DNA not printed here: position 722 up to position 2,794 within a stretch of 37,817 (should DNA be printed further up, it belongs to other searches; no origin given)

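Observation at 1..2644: Tandem FtsK-family ATPases, one with TraB-like membrane-anchored architecture, in the early operon of a terminase-packaging phage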

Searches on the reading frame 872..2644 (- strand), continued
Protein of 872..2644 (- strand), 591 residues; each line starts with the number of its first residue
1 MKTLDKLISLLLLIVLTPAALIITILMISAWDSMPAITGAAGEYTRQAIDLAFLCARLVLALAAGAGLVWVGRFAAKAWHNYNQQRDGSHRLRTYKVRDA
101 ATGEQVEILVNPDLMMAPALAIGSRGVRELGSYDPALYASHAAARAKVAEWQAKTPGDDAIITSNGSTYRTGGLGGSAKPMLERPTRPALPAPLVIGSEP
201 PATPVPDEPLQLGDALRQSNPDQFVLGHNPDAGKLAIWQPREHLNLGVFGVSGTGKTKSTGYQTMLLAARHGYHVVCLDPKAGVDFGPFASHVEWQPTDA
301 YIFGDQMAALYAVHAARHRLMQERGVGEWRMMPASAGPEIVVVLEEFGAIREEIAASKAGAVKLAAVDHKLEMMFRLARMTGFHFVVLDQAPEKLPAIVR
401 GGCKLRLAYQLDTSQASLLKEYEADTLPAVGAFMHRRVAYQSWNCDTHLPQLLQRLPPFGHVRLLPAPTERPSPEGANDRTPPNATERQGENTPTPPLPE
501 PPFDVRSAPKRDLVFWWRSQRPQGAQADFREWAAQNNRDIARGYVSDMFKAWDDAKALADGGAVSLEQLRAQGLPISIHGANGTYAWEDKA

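Call 46: search_protein_families(library=ncbifam, max_evalue=0.01, proteins=[window:872-2644:-, P0145, P0151, P0183, P0224])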
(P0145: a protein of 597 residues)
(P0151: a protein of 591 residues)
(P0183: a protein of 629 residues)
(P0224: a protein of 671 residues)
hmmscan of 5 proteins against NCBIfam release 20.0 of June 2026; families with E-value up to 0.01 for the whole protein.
window:872-2644:- (591 aa): 1 family
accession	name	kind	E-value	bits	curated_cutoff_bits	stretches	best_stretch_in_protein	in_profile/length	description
NF041214.1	plasmid_TraB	equivalog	4.7e-07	28.7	800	1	223-347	222-355/639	plasmid transfer protein TraB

P0145 (597 aa): 0 families

P0151 (591 aa): 2 families
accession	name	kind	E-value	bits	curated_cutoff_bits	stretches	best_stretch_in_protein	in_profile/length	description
NF041546.1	ParA_partition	equivalog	0.0018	17.9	180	1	248-310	10-71/203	ParA family partition ATPase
NF033849.1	ser_rich_anae_1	subfamily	0.003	15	650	0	333-403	1019-1091/1163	serine-rich protein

P0183 (629 aa): 0 families

P0224 (671 aa): 1 family
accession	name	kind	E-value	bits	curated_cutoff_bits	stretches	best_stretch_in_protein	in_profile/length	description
TIGR03928.1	T7_EssCb_Firm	equivalog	2.8e-08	31.9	778.4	1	247-436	804-988/1296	type VII secretion protein EssC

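Call 60: find_homologous_proteins(query=A2, max_evalue=1e-10)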
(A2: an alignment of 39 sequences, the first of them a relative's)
Query A2 (39 sequences) (591 aa, profile of the alignment): 29 proteins with E <= 1e-10 among 8000 candidates.
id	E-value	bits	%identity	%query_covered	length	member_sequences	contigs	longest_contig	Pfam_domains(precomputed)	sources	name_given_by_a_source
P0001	3.4e-178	612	100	100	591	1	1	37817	-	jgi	jgi:hypothetical protein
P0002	4.0e-170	586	76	100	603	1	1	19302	-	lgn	-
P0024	4.3e-168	579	47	77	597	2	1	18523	-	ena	-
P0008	2.5e-165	570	63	100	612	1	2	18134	-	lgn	-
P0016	3.6e-165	569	68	80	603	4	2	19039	-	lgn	-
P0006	1.4e-164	567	64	100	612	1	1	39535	-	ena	-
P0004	5.9e-164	565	66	100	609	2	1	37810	-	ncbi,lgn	-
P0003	1.2e-163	564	66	100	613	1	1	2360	-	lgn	-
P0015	2.3e-162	560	58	99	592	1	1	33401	-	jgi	-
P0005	3.1e-162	560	65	100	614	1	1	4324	-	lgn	-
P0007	4.3e-162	559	64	97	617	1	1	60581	-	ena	-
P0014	9.0e-162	558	69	79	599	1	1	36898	-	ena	-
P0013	1.9e-161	557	69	80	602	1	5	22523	-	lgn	-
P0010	4.0e-161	556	64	100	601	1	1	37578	-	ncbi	-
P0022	6.9e-161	555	66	80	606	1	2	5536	-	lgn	-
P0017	2.3e-156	540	57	100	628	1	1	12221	-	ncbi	-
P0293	4.1e-16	77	26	28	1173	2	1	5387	PF05729.19,PF13401.13,PF01580.25,PF25199.2,PF13191.13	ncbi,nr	ncbi:MAG TPA: FtsK/SpoIIIE domain-containing protein, partial [Angustibacter sp.]|nr:FtsK/SpoIIIE do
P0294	7.4e-13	66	22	22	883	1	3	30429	PF17854.7,PF13491.12,PF01580.25,PF09397.17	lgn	-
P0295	2.7e-12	65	22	17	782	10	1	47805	PF01935.24,PF17854.7,PF12846.14,PF01580.25,PF09397.17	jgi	-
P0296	3.4e-12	64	22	17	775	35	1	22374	PF17854.7,PF12846.14,PF01580.25,PF09397.17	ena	-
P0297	1.3e-11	62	28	14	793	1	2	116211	PF17854.7,PF13491.12,PF01580.25,PF09397.17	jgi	jgi:S-DNA-T family DNA segregation ATPase FtsK/SpoIIIE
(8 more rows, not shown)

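Call 62: find_related_loci(query=A1, collection=viral_contigs, flank=10000)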
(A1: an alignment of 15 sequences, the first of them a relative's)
Query A1 (591 aa) in viral_contigs; peptide patterns used: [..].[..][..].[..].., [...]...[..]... (x = any residue, [..] = any of these).
41 stretches matched a pattern; 1 encode a relative of the query (tblastn E <= 1e-3); 1 distinct loci.
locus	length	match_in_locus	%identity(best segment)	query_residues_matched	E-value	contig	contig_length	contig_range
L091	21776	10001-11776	58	2-590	0e+0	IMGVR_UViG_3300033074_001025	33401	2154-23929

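Call 80: find_encoding_contigs(protein=P0007, flank=10000, max_places=1)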
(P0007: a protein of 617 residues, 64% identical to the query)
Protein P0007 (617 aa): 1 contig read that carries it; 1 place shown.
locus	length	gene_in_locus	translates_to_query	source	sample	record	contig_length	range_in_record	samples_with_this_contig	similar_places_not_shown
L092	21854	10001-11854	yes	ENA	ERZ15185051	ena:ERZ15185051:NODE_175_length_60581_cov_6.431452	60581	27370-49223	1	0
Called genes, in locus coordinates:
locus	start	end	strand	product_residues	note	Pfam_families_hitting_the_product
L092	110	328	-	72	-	-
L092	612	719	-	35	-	-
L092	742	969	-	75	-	-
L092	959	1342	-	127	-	-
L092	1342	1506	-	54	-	-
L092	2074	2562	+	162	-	PF18967:PycTM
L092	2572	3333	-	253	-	-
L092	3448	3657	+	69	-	PF12728:HTH_17 (weak)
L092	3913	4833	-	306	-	PF02899:Phage_int_SAM_1 (weak), PF00589:Phage_integrase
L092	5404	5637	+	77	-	-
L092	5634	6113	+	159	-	-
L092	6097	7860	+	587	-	PF11300:DUF3102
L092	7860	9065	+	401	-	-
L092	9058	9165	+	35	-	-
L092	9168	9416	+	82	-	-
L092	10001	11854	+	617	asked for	-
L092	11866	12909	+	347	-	PF01580:FtsK_SpoIIIE, PF20703:nSTAND1 (weak), PF13401:AAA_22 (weak)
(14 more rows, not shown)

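Call 81: find_encoding_contigs(protein=P0014, flank=10000, max_places=1)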
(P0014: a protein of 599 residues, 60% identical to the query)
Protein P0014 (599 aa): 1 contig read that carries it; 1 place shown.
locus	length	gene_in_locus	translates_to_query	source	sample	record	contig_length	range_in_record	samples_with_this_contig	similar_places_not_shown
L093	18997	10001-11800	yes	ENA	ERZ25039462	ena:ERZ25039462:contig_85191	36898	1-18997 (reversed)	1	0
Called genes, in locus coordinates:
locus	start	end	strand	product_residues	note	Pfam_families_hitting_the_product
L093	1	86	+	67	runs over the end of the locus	-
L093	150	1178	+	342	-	PF02899:Phage_int_SAM_1, PF13495:Phage_int_SAM_4 (weak), PF00589:Phage_integrase (weak)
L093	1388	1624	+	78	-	-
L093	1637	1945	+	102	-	-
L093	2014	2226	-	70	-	-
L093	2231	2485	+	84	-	-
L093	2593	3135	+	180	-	-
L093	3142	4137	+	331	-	-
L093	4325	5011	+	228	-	PF05869:Dam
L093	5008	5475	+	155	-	-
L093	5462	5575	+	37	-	-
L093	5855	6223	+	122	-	-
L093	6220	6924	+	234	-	-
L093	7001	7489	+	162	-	-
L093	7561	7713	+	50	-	-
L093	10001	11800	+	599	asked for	-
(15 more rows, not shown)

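Call 82: find_encoding_contigs(protein=P0024, flank=10000, max_places=1)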
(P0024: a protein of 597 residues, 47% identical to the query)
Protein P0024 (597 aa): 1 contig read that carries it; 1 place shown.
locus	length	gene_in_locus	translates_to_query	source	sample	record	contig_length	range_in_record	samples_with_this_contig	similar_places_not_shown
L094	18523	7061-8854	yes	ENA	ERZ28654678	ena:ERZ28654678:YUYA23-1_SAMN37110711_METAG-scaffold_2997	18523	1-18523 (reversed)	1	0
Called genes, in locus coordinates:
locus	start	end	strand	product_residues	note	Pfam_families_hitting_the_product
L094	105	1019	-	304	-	PF02899:Phage_int_SAM_1 (weak), PF00589:Phage_integrase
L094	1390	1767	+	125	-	-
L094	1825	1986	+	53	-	-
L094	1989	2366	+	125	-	-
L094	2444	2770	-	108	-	-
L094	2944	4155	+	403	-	-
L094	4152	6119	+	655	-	PF17762:HTH_ParB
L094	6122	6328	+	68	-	-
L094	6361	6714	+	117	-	-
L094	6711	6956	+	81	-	-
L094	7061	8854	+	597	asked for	-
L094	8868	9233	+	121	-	-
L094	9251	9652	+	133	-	-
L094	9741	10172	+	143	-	-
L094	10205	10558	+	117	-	PF05973:Gp49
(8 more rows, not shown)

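Call 88: find_related_loci(query=A5, collection=viral_contigs, flank=10000)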
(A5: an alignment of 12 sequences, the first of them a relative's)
Query A5 (597 aa) in viral_contigs; peptide patterns used: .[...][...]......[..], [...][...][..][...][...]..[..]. (x = any residue, [..] = any of these).
313 stretches matched a pattern; 10 encode a relative of the query (tblastn E <= 1e-3); 10 distinct loci.
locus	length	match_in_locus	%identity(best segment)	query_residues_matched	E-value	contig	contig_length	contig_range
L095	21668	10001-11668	35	6-575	2e-87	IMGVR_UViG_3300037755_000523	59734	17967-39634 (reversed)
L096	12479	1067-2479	34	41-520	2e-66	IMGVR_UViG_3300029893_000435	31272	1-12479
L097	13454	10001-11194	33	41-468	5e-58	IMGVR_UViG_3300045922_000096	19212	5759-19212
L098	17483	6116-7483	32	10-477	1e-57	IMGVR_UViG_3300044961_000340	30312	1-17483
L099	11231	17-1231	34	48-469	9e-57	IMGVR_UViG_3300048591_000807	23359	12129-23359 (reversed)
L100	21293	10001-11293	33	16-469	1e-56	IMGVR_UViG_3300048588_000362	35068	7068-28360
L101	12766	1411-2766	31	5-472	3e-56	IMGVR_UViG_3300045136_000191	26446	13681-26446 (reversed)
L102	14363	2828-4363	31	28-554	1e-55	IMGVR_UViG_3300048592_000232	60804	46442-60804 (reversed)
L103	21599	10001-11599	36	1-548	8e-75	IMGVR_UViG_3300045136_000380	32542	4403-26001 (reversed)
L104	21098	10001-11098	33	178-549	6e-54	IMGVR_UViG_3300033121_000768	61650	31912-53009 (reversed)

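Call 91: list_cluster_members(proteins=[P0004, P0010, P0017, P0030, P0031, P0046, P0047, P0097, P0108, P0068])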
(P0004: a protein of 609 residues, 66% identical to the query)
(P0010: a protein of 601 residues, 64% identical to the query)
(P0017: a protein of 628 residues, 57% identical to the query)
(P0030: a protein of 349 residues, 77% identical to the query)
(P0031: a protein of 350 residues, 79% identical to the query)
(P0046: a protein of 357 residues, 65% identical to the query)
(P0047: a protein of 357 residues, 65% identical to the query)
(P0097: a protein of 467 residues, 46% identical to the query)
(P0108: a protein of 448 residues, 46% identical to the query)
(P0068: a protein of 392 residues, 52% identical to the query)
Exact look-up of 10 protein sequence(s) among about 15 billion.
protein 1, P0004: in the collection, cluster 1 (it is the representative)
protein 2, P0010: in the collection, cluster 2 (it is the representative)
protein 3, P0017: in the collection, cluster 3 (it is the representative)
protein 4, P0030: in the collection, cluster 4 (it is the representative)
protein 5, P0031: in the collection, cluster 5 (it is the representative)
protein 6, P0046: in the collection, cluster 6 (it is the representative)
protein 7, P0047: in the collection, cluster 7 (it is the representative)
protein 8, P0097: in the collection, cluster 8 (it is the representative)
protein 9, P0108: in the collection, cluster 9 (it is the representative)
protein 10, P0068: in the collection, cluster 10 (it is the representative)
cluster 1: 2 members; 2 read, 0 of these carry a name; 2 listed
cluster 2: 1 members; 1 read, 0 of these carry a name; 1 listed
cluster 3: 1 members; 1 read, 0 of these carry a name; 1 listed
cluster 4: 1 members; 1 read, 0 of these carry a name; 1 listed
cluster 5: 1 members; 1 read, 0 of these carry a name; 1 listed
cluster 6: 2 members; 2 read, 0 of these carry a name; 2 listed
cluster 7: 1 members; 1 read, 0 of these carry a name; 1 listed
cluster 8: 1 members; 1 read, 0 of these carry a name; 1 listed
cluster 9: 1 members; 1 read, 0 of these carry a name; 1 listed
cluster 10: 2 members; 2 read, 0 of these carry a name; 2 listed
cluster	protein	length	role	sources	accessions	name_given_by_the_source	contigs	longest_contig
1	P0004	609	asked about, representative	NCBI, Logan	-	-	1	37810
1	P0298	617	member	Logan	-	-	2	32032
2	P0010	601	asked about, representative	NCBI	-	-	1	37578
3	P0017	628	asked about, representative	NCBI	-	-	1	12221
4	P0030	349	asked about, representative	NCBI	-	-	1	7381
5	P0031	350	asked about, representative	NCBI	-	-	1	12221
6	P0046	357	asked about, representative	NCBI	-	-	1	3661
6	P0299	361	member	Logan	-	-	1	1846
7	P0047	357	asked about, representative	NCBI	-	-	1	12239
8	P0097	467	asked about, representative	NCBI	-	-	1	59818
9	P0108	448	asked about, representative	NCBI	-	-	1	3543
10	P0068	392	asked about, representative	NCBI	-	-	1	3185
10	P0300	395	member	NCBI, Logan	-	-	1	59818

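Call 111: fold_search(model_id=the predicted structure, library=viral)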
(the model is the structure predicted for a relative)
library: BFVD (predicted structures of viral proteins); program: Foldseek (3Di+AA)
matches with E <= 10: 298; with E <= 0.001: 29
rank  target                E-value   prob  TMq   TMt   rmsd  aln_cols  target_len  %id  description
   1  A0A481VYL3            2.6e-10  1.00  0.32  0.42   4.2       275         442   18  (no name in the UniProt tables at hand)
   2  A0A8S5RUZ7            4.1e-10  1.00  0.33  0.34   5.6       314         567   15  DNA TRANSLOCASE FTSK [Siphoviridae sp. ctHip2]
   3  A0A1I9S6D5            3.2e-09  1.00  0.33  0.50   4.6       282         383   14  (no name in the UniProt tables at hand)
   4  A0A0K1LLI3            3.4e-09  1.00  0.33  0.44  11.0       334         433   13  (no name in the UniProt tables at hand)
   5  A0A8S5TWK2            8.4e-08  1.00  0.31  0.53   8.5       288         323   12  DNA TRANSLOCASE FTSK [Siphoviridae sp. ctcx61]
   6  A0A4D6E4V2            2.1e-07  1.00  0.30  0.28   4.1       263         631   14  (no name in the UniProt tables at hand)
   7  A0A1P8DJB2            5.0e-07  1.00  0.29  0.38   5.0       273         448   12  (no name in the UniProt tables at hand)
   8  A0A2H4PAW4            5.6e-07  1.00  0.30  0.28  19.4       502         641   10  (no name in the UniProt tables at hand)
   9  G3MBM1                6.9e-06  1.00  0.26  0.28   5.4       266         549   12  Gp155 [Bacillus phage G]
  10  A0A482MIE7            9.2e-06  1.00  0.24  0.20  27.2       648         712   12  Uncharacterized protein [Nodularia phage vB_NspS-kac65v161]
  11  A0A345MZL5            4.6e-05  1.00  0.24  0.36  11.5       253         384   15  (no name in the UniProt tables at hand)
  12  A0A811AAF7            7.2e-05  1.00  0.24  0.47   5.6       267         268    9  (no name in the UniProt tables at hand)
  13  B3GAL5                8.6e-05  1.00  0.20  0.52   6.5       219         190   12  AMDV2_16 [uncultured virus]
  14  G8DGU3                9.1e-05  1.00  0.21  0.42   3.7       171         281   12  (no name in the UniProt tables at hand)
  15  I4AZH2                9.1e-05  1.00  0.29  0.48   5.7       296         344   10  (no name in the UniProt tables at hand)
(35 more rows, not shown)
